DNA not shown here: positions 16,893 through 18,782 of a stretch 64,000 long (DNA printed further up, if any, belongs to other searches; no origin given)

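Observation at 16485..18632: Convergent pair: AT-rich Mrr-cat/Hjc-like mini-nuclease and a 529-aa zinc-ribbon plus metallophosphoesterase-like protein with an unknown middle domain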

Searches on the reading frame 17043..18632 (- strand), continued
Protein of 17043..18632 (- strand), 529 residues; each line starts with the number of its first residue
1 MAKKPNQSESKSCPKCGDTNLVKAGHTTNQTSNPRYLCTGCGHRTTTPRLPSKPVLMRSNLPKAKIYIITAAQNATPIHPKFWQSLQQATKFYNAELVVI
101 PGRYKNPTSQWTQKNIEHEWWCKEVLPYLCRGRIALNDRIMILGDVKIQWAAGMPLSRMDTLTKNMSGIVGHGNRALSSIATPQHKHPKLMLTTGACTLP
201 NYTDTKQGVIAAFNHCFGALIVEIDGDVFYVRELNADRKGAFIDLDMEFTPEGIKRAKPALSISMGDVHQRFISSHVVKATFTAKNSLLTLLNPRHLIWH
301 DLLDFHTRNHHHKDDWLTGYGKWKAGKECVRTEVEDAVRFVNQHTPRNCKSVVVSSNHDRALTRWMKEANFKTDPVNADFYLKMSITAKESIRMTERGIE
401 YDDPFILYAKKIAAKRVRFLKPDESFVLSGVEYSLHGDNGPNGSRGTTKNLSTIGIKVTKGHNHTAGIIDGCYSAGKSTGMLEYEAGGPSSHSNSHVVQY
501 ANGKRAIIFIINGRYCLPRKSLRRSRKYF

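Call 46: fold_search(model_id=the predicted structure, library=pdb)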
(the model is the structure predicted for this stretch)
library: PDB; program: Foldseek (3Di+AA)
matches with E <= 10: 316; with E <= 0.001: 5
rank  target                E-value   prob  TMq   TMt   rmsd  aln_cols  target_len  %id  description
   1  9f29_A                7.6e-05  1.00  0.29  0.34  16.2       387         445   12  Pyrococcus abyssi PolD in complex with Rpa2 winged-helix domain class 1 (composite map) (released 2024-12-04)
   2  8ppt_A                1.2e-04  1.00  0.30  0.35  15.9       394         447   12  Pyrococcus abyssi DNA polymerase D (PolD) in its editing mode bound to a primer/template substrate containing a mismat (released 2023-12-20)
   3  9f2a_A                1.3e-04  1.00  0.28  0.32  16.5       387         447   12  Pyrococcus abyssi PolD in complex with Rpa2 winged-helix domain class 2 (composite map) (released 2024-12-04)
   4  6hms_A                1.4e-04  1.00  0.29  0.37  14.9       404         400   10  Cryo-EM map of DNA polymerase D from Pyrococcus abyssi in complex with DNA (released 2019-01-30)
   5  6knb_A                5.7e-04  0.99  0.27  0.31  16.2       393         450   12  PolD-PCNA-DNA (form A) (released 2020-08-05)
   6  5xcj_B                1.4e-03  0.99  0.19  0.48   8.4       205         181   12  Crystal structure of Vps29 single mutant (D62A) from Entamoeba histolytica (released 2017-10-18)
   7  8tlq_F                2.2e-03  0.82  0.22  0.25  17.9       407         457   10  Cryo-EM structure of the Rev1-Polzeta-DNA-dCTP complex (released 2024-05-15)
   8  2a22_B                3.2e-03  0.94  0.20  0.43  12.6       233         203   11  Structure of Vacuolar Protein Sorting 29 from Cryptosporidium Parvum (released 2005-08-16)
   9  5w8m_A                3.4e-03  0.93  0.19  0.40   8.1       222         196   10  Crystal structure of Chaetomium thermophilum Vps29 (released 2018-06-13)
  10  8sym_B                5.8e-03  0.95  0.20  0.47   9.1       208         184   10  Human VPS29/VPS35L Complex (Locally refined map) (released 2023-11-01)
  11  8tlt_F                5.8e-03  0.80  0.23  0.26  18.5       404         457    8  Cryo-EM structure of Rev1(deltaN)-Polzeta-DNA-dCTP complex (released 2024-05-15)
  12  5w8m_F                6.9e-03  0.92  0.20  0.44   6.5       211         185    9  Crystal structure of Chaetomium thermophilum Vps29 (released 2018-06-13)
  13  5xck_A                7.3e-03  0.97  0.20  0.50   6.8       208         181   13  Crystal structure of Vps29 double mutant (D62A/H86A) from Entamoeba histolytica (released 2017-10-18)
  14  5w8m_E                7.3e-03  0.96  0.20  0.48   7.0       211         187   11  Crystal structure of Chaetomium thermophilum Vps29 (released 2018-06-13)
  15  5wyh_A                8.2e-03  0.94  0.21  0.48   8.0       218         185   10  Crystal structure of RidL(1-200) complexed with VPS29 (released 2018-01-24)
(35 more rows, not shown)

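Call 54: get_annotated_region(hit=H6, flank=2500)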
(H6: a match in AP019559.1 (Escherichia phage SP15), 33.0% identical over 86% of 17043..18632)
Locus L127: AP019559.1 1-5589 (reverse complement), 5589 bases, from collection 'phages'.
description: Escherichia phage SP15 DNA, complete genome.
organism: Escherichia phage SP15 (NCBI taxid 2184265)
taxonomy: Viruses; Duplodnaviria; Heunggongvirae; Uroviricota; Caudoviricetes; Demerecviridae; Markadamsvirinae; Tequintavirus; Tequintavirus SP15
host: Escherichia coli O157:H7; source: waste water treatment; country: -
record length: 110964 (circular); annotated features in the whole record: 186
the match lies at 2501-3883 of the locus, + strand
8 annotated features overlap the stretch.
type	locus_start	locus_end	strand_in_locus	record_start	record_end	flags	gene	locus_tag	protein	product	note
CDS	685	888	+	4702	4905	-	-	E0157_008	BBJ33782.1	hypothetical protein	-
CDS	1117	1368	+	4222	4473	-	-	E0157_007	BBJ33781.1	hypothetical protein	-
CDS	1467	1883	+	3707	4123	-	-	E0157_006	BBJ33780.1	DNA binding protein A2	-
CDS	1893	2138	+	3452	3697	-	-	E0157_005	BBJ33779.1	hypothetical protein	-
CDS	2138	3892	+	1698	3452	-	-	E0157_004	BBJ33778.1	DNA transfer protein A1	-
CDS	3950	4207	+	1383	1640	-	-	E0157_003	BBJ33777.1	hypothetical protein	-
CDS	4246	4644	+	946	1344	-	-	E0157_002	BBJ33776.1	hypothetical protein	-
CDS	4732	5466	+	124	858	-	-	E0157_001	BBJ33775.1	deoxynucleoside-5'-monophosphatase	-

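Call 55: get_annotated_region(hit=H1, flank=2500)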
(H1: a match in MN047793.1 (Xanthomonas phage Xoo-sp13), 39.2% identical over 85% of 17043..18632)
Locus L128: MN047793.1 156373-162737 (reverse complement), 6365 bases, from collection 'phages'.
description: Xanthomonas phage Xoo-sp13, complete genome.
organism: Xanthomonas phage Xoo-sp13 (NCBI taxid 2591401)
taxonomy: Viruses; Duplodnaviria; Heunggongvirae; Uroviricota; Caudoviricetes
host: Xanthomonas oryzae pv. oryzae; source: soil; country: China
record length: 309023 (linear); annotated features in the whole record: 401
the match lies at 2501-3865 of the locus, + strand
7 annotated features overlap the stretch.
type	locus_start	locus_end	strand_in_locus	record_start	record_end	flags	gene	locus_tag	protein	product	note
CDS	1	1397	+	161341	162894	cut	-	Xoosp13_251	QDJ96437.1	DNA primase/helicase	-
CDS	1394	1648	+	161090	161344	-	-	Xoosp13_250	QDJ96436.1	hypothetical protein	-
CDS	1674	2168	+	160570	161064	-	-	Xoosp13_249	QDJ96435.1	hypothetical protein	-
CDS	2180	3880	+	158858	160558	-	-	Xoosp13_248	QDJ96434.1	putative A1 protein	putative T5 A1 protein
CDS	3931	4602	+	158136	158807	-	-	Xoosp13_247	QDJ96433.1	hypothetical protein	-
CDS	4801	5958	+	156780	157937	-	-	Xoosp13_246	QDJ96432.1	hypothetical protein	-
CDS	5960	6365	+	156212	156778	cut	-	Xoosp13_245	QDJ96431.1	hypothetical protein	-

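Call 56: get_annotated_region(hit=H17, flank=2500)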
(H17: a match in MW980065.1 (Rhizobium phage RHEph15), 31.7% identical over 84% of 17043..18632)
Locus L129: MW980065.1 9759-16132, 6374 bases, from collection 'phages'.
description: Rhizobium phage RHEph15, complete genome.
organism: Rhizobium phage RHEph15 (NCBI taxid 2836131)
taxonomy: Viruses; Duplodnaviria; Heunggongvirae; Uroviricota; Caudoviricetes; Autographiviridae
host: Rhizobium etli sv. phaseoli N1314; source: agricultural lands; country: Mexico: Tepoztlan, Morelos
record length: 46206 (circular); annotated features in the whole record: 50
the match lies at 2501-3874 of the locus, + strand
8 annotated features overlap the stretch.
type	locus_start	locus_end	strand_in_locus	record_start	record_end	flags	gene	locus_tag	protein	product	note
CDS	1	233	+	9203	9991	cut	-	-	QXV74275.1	lysozyme-like protein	-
CDS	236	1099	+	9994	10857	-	-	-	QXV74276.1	putative DNA primase protein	-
CDS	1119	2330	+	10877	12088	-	-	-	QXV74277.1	putative DNA helicase DnaB-like protein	-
CDS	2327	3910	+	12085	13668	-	-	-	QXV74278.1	A1 protein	-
CDS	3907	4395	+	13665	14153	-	-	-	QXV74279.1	hypothetical protein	-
CDS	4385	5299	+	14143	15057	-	-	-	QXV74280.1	ATP-dependent DNA ligase protein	-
CDS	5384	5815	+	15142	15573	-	-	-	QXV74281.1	hypothetical protein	-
CDS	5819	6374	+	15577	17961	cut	-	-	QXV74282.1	DNA polymerase I protein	GO_function: GO:0003677 - DNA binding; GO_function: GO:0003887 - DNA-directed DNA polymerase activity; GO_process: ...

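Call 82: search_protein_families(library=ncbifam, proteins=[L010:15168-15752:+, L010:15871-16515:+, L012:1915-2724:-, L013:11699-12367:-, L001:6449-7219:-, L022:7865-8650:-, L023:17085-17906:+, L075:7087-7680:+, L121:11617-12225:+], max_evalue=0.001)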
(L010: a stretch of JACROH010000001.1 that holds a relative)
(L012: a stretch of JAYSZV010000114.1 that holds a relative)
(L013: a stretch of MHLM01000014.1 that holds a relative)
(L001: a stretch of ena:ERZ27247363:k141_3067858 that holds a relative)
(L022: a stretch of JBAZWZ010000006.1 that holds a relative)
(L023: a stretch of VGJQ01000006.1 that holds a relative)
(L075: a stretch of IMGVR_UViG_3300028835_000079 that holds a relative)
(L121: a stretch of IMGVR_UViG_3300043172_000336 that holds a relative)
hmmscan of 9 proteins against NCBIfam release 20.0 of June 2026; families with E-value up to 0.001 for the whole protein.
L010:15168-15752:+ (194 aa): 11 families
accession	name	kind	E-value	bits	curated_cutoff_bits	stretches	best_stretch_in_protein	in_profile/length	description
NF009205.0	PRK12553.1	subfamily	1.4e-18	67.3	228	1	14-191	27-203/211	ATP-dependent Clp protease proteolytic subunit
NF001368.0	PRK00277.1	subfamily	4.5e-16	59.3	249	1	22-193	29-198/203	ATP-dependent Clp protease proteolytic subunit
NF011089.0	PRK14512.1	equivalog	9.2e-16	58.2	251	1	9-193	12-194/200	ATP-dependent Clp protease proteolytic subunit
TIGR00493.1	clpP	equivalog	3e-15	56.5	308.6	1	22-191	24-191/192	ATP-dependent Clp endopeptidase proteolytic subunit ClpP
NF045542.1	Clp_rel_HeadMat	equivalog_domain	1.3e-12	47.9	120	1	27-189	2-165/165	head maturation protease, ClpP-related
NF009203.0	PRK12551.1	equivalog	4.8e-08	33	359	1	27-193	26-191/196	ATP-dependent Clp protease proteolytic subunit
NF011090.0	PRK14513.1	equivalog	9.1e-08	32.2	347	1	22-192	24-192/201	ATP-dependent Clp protease proteolytic subunit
NF011091.0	PRK14514.1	equivalog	2.1e-06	27.5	361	1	27-194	56-221/221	ATP-dependent Clp endopeptidase proteolytic subunit ClpP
TIGR00706.1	SppA_dom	equivalog_domain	1.1e-05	25.2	155.45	1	28-111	5-90/208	signal peptide peptidase SppA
NF045540.1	scaf_prot_MCP1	exception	7.4e-05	21.6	475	1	42-190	20-161/652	ClpP-like prohead protease/major capsid protein fusion protein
NF009204.0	PRK12552.1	equivalog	0.00037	20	263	1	42-194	57-216/225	ATP-dependent Clp protease proteolytic subunit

L010:15871-16515:+ (214 aa): 10 families
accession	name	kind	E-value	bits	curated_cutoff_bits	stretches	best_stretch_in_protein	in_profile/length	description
NF009205.0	PRK12553.1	subfamily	1.6e-20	73.6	228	1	18-206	22-202/211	ATP-dependent Clp protease proteolytic subunit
NF001368.0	PRK00277.1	subfamily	1.1e-19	71.1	249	1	29-209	28-198/203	ATP-dependent Clp protease proteolytic subunit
TIGR00493.1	clpP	equivalog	2.7e-16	59.9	308.6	1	29-206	23-190/192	ATP-dependent Clp endopeptidase proteolytic subunit ClpP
NF011089.0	PRK14512.1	equivalog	1.9e-14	53.9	251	1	19-207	15-192/200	ATP-dependent Clp protease proteolytic subunit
NF011090.0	PRK14513.1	equivalog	6.1e-14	52.3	347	1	29-206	23-190/201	ATP-dependent Clp protease proteolytic subunit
NF009203.0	PRK12551.1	equivalog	6.1e-13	48.9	359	1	28-206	20-188/196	ATP-dependent Clp protease proteolytic subunit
NF011091.0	PRK14514.1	equivalog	6.7e-13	48.8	361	1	30-206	51-217/221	ATP-dependent Clp endopeptidase proteolytic subunit ClpP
NF045542.1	Clp_rel_HeadMat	equivalog_domain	1.2e-08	35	120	1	61-205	32-165/165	head maturation protease, ClpP-related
NF045540.1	scaf_prot_MCP1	exception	3.6e-06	26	475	1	63-207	30-162/652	ClpP-like prohead protease/major capsid protein fusion protein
TIGR00706.1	SppA_dom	equivalog_domain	1.1e-05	25.2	155.45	0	59-124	28-93/208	signal peptide peptidase SppA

L012:1915-2724:- (269 aa): 10 families
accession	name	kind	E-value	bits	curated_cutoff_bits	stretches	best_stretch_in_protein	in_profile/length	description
NF009205.0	PRK12553.1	subfamily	3e-19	69.4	228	1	82-244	44-204/211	ATP-dependent Clp protease proteolytic subunit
NF045542.1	Clp_rel_HeadMat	equivalog_domain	1.6e-17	63.9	120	1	86-241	17-165/165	head maturation protease, ClpP-related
NF045540.1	scaf_prot_MCP1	exception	3e-16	59.3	475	1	95-254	20-173/652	ClpP-like prohead protease/major capsid protein fusion protein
NF001368.0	PRK00277.1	subfamily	9.8e-15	54.9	249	1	84-247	41-200/203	ATP-dependent Clp protease proteolytic subunit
NF011089.0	PRK14512.1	equivalog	3.5e-10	40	251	1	86-244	39-193/200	ATP-dependent Clp protease proteolytic subunit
TIGR00493.1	clpP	equivalog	1.1e-09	38.3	308.6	1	93-242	45-190/192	ATP-dependent Clp endopeptidase proteolytic subunit ClpP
NF011091.0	PRK14514.1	equivalog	1e-08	35.1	361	1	92-243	71-218/221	ATP-dependent Clp endopeptidase proteolytic subunit ClpP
NF009203.0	PRK12551.1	equivalog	1.6e-08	34.5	359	1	91-246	41-192/196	ATP-dependent Clp protease proteolytic subunit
NF011090.0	PRK14513.1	equivalog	2.8e-08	33.8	347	1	84-246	36-194/201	ATP-dependent Clp protease proteolytic subunit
NF009204.0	PRK12552.1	equivalog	6e-06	25.8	263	1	60-245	25-215/225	ATP-dependent Clp protease proteolytic subunit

L013:11699-12367:- (222 aa): 10 families
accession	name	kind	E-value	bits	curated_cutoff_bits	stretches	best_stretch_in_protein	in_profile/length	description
NF045542.1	Clp_rel_HeadMat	equivalog_domain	6.1e-23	81.6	120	1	78-218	34-165/165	head maturation protease, ClpP-related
NF045540.1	scaf_prot_MCP1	exception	2.2e-20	72.9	475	1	76-220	28-162/652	ClpP-like prohead protease/major capsid protein fusion protein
NF009205.0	PRK12553.1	subfamily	2.2e-17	63.3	228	1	67-219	54-202/211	ATP-dependent Clp protease proteolytic subunit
NF011090.0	PRK14513.1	equivalog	2.7e-16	60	347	1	75-219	52-190/201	ATP-dependent Clp protease proteolytic subunit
NF001368.0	PRK00277.1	subfamily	1.8e-15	57.3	249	1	75-220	57-196/203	ATP-dependent Clp protease proteolytic subunit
NF011091.0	PRK14514.1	equivalog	4.4e-10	39.6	361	1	76-219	80-217/221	ATP-dependent Clp endopeptidase proteolytic subunit ClpP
TIGR00493.1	clpP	equivalog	6.6e-10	39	308.6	1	74-219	51-190/192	ATP-dependent Clp endopeptidase proteolytic subunit ClpP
NF011089.0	PRK14512.1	equivalog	2.1e-09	37.4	251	1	53-219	37-191/200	ATP-dependent Clp protease proteolytic subunit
NF009203.0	PRK12551.1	equivalog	4.4e-09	36.3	359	1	73-219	48-188/196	ATP-dependent Clp protease proteolytic subunit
NF009204.0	PRK12552.1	equivalog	5.6e-07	29.2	263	1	94-219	95-212/225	ATP-dependent Clp protease proteolytic subunit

L001:6449-7219:- (256 aa): 11 families
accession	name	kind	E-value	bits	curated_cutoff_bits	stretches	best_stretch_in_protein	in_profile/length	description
NF045542.1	Clp_rel_HeadMat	equivalog_domain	3.2e-20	72.7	120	1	110-252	27-165/165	head maturation protease, ClpP-related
NF045540.1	scaf_prot_MCP1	exception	4.7e-17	61.9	475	1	110-254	24-162/652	ClpP-like prohead protease/major capsid protein fusion protein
NF001368.0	PRK00277.1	subfamily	1.3e-15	57.8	249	1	98-255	44-197/203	ATP-dependent Clp protease proteolytic subunit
NF009205.0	PRK12553.1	subfamily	3.1e-15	56.3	228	1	102-254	53-203/211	ATP-dependent Clp protease proteolytic subunit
NF011090.0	PRK14513.1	equivalog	1.8e-12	47.5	347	1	96-254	37-191/201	ATP-dependent Clp protease proteolytic subunit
TIGR00493.1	clpP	equivalog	3.7e-11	43.1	308.6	1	99-255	40-192/192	ATP-dependent Clp endopeptidase proteolytic subunit ClpP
NF009203.0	PRK12551.1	equivalog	2.6e-10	40.4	359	1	104-255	43-190/196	ATP-dependent Clp protease proteolytic subunit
NF011091.0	PRK14514.1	equivalog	1.9e-09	37.5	361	1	106-255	74-219/221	ATP-dependent Clp endopeptidase proteolytic subunit ClpP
NF011089.0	PRK14512.1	equivalog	2.7e-08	33.8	251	1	103-254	45-192/200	ATP-dependent Clp protease proteolytic subunit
NF009204.0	PRK12552.1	equivalog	7e-06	25.6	263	1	101-254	55-213/225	ATP-dependent Clp protease proteolytic subunit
NF047768.1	Clp_like_SDH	equivalog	1.4e-05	24.7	250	1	111-177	73-139/260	SDH family Clp fold serine proteinase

L022:7865-8650:- (261 aa): 9 families
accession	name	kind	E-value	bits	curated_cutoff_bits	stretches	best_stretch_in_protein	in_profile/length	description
NF009205.0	PRK12553.1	subfamily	1.1e-13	51.3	228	1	63-230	48-206/211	ATP-dependent Clp protease proteolytic subunit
NF045542.1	Clp_rel_HeadMat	equivalog_domain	2.4e-12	47.1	120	1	79-225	30-165/165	head maturation protease, ClpP-related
NF045540.1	scaf_prot_MCP1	exception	2.5e-11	43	475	1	56-252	7-187/652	ClpP-like prohead protease/major capsid protein fusion protein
NF001368.0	PRK00277.1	subfamily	6.7e-11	42.4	249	1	62-230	42-199/203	ATP-dependent Clp protease proteolytic subunit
NF011091.0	PRK14514.1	equivalog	2.4e-10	40.4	361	1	66-227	68-218/221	ATP-dependent Clp endopeptidase proteolytic subunit ClpP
NF011090.0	PRK14513.1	equivalog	8.3e-08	32.3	347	1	61-229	36-193/201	ATP-dependent Clp protease proteolytic subunit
NF011089.0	PRK14512.1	equivalog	8.2e-06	25.7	251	1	65-224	41-189/200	ATP-dependent Clp protease proteolytic subunit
TIGR00493.1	clpP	equivalog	0.00018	21.3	308.6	1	62-226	37-190/192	ATP-dependent Clp endopeptidase proteolytic subunit ClpP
NF047768.1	Clp_like_SDH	equivalog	0.00023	20.7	250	1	78-138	74-134/260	SDH family Clp fold serine proteinase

L023:17085-17906:+ (273 aa): 6 families
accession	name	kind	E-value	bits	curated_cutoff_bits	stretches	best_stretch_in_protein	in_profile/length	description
NF045542.1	Clp_rel_HeadMat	equivalog_domain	1.4e-11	44.6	120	1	71-229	20-164/165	head maturation protease, ClpP-related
NF045540.1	scaf_prot_MCP1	exception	3.1e-08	32.8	475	1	76-259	19-188/652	ClpP-like prohead protease/major capsid protein fusion protein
NF009205.0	PRK12553.1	subfamily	3.7e-08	33.2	228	1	66-176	46-160/211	ATP-dependent Clp protease proteolytic subunit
NF011089.0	PRK14512.1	equivalog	3.7e-06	26.8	251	1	68-170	39-143/200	ATP-dependent Clp protease proteolytic subunit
NF001368.0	PRK00277.1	subfamily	1.4e-05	25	249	1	66-232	41-196/203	ATP-dependent Clp protease proteolytic subunit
NF011090.0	PRK14513.1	equivalog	6.6e-05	22.8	347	1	66-184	36-156/201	ATP-dependent Clp protease proteolytic subunit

L075:7087-7680:+ (198 aa): 9 families
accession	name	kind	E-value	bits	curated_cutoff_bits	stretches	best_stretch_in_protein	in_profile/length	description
NF045542.1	Clp_rel_HeadMat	equivalog_domain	2.2e-21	76.5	120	1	35-194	19-165/165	head maturation protease, ClpP-related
NF045540.1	scaf_prot_MCP1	exception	6.5e-20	71.4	475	1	35-194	16-160/652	ClpP-like prohead protease/major capsid protein fusion protein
NF009205.0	PRK12553.1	subfamily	9.3e-14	51.5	228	1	31-195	46-202/211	ATP-dependent Clp protease proteolytic subunit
NF001368.0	PRK00277.1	subfamily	1.8e-12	47.5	249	1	31-195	41-195/203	ATP-dependent Clp protease proteolytic subunit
NF011090.0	PRK14513.1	equivalog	4.7e-10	39.6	347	1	31-150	36-158/201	ATP-dependent Clp protease proteolytic subunit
TIGR00493.1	clpP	equivalog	4.1e-07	29.9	308.6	1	31-194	36-189/192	ATP-dependent Clp endopeptidase proteolytic subunit ClpP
NF011089.0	PRK14512.1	equivalog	2.7e-05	24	251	1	34-139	40-148/200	ATP-dependent Clp protease proteolytic subunit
NF009203.0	PRK12551.1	equivalog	0.00018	21.3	359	1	34-195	37-188/196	ATP-dependent Clp protease proteolytic subunit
NF011091.0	PRK14514.1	equivalog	0.00018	21.2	361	1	44-194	76-216/221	ATP-dependent Clp endopeptidase proteolytic subunit ClpP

L121:11617-12225:+ (203 aa): 9 families
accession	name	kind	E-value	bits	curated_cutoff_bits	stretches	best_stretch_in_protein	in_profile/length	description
NF045542.1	Clp_rel_HeadMat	equivalog_domain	4.7e-19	68.9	120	1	43-202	19-165/165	head maturation protease, ClpP-related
NF045540.1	scaf_prot_MCP1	exception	4.7e-18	65.3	475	1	40-202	13-160/652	ClpP-like prohead protease/major capsid protein fusion protein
NF009205.0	PRK12553.1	subfamily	1.6e-12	47.4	228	1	39-157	46-169/211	ATP-dependent Clp protease proteolytic subunit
NF001368.0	PRK00277.1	subfamily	1.9e-12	47.4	249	1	39-159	41-164/203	ATP-dependent Clp protease proteolytic subunit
NF011090.0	PRK14513.1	equivalog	1.2e-09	38.3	347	1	39-157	36-157/201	ATP-dependent Clp protease proteolytic subunit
NF011089.0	PRK14512.1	equivalog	1.4e-08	34.7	251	1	42-180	40-180/200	ATP-dependent Clp protease proteolytic subunit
TIGR00493.1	clpP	equivalog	1.4e-07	31.5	308.6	1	39-158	36-158/192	ATP-dependent Clp endopeptidase proteolytic subunit ClpP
NF011091.0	PRK14514.1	equivalog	7e-07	29.1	361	1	60-165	85-190/221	ATP-dependent Clp endopeptidase proteolytic subunit ClpP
NF009203.0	PRK12551.1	equivalog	0.00069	19.4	359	1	44-138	39-136/196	ATP-dependent Clp protease proteolytic subunit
